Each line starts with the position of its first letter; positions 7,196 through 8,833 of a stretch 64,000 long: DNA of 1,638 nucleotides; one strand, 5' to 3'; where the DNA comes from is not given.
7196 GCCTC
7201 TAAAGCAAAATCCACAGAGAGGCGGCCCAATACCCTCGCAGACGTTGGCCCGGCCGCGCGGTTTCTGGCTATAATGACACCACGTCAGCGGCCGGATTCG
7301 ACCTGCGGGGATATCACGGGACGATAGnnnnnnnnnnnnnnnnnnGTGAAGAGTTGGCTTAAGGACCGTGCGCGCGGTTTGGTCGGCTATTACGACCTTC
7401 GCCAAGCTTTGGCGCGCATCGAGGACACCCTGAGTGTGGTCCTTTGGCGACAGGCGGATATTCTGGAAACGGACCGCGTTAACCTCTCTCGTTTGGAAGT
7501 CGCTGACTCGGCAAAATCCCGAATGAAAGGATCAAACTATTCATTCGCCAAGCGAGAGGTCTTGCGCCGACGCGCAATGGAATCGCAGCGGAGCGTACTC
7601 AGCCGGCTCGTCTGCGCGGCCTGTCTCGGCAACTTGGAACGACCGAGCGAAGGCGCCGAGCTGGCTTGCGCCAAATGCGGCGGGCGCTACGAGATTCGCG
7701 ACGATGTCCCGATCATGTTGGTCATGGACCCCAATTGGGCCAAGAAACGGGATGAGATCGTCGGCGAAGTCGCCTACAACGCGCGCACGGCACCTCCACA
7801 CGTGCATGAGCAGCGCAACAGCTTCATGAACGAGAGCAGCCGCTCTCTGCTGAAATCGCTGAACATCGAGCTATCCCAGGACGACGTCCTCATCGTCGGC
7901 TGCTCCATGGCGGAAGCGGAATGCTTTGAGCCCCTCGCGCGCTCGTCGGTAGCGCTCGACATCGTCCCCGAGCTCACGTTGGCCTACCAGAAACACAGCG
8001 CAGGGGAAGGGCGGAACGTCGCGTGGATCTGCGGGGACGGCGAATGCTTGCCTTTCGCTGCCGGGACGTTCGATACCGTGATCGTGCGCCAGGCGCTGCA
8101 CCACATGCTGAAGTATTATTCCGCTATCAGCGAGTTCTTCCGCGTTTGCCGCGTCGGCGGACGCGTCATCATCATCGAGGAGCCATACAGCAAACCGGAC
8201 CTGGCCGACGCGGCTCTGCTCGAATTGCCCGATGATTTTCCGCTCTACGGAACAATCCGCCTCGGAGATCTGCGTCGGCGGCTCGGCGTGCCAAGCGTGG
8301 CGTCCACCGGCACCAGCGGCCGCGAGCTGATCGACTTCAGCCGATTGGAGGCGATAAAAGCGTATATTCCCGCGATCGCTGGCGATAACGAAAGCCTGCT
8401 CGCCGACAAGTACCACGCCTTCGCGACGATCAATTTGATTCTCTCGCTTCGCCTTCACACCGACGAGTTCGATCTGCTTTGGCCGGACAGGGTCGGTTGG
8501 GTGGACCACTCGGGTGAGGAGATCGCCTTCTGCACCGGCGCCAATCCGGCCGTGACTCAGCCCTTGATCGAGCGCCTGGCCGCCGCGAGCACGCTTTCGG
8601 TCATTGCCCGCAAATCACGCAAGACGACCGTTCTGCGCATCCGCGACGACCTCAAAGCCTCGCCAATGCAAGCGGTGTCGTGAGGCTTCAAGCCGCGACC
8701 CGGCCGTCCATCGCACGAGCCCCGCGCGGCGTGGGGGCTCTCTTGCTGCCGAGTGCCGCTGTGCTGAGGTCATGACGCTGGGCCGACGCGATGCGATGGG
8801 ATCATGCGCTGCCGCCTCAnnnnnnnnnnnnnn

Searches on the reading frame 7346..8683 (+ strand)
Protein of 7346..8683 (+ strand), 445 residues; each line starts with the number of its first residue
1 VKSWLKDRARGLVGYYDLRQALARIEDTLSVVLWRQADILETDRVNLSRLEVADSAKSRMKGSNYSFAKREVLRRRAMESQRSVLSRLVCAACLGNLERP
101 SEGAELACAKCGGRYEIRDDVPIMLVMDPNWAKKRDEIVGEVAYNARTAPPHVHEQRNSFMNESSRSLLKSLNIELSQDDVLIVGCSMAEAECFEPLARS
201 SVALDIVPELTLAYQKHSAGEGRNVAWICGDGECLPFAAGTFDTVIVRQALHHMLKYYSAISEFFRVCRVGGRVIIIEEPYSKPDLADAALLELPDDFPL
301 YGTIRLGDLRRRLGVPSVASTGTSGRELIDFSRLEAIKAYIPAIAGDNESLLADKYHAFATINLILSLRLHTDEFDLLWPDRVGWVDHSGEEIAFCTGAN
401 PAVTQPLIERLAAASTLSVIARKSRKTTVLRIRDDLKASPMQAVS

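Call 23: search_protein_families(library=pfam, proteins=[window:7346-8683:+], max_evalue=0.01)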
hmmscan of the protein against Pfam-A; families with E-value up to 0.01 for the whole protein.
window:7346-8683:+ (445 aa): 6 families
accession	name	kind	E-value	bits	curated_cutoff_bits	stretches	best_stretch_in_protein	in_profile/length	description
PF08241.18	Methyltransf_11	-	3.3e-13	50.5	21.2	1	184-276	3-95/95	Methyltransferase domain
PF13649.12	Methyltransf_25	-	3.3e-10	41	27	1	198-272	21-97/97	Methyltransferase domain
PF01209.24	Ubie_methyltran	-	5.7e-09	36.1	20.1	1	204-284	78-157/233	ubiE/COQ5 methyltransferase family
PF13847.12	Methyltransf_31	-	0.00048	20.3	27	1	215-278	46-111/145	Methyltransferase domain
PF08242.18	Methyltransf_12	-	0.0024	19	30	1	200-274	22-98/98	Methyltransferase domain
PF03966.22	Trm112p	-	0.007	16.7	22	0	86-119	6-39/40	Trm112p-like protein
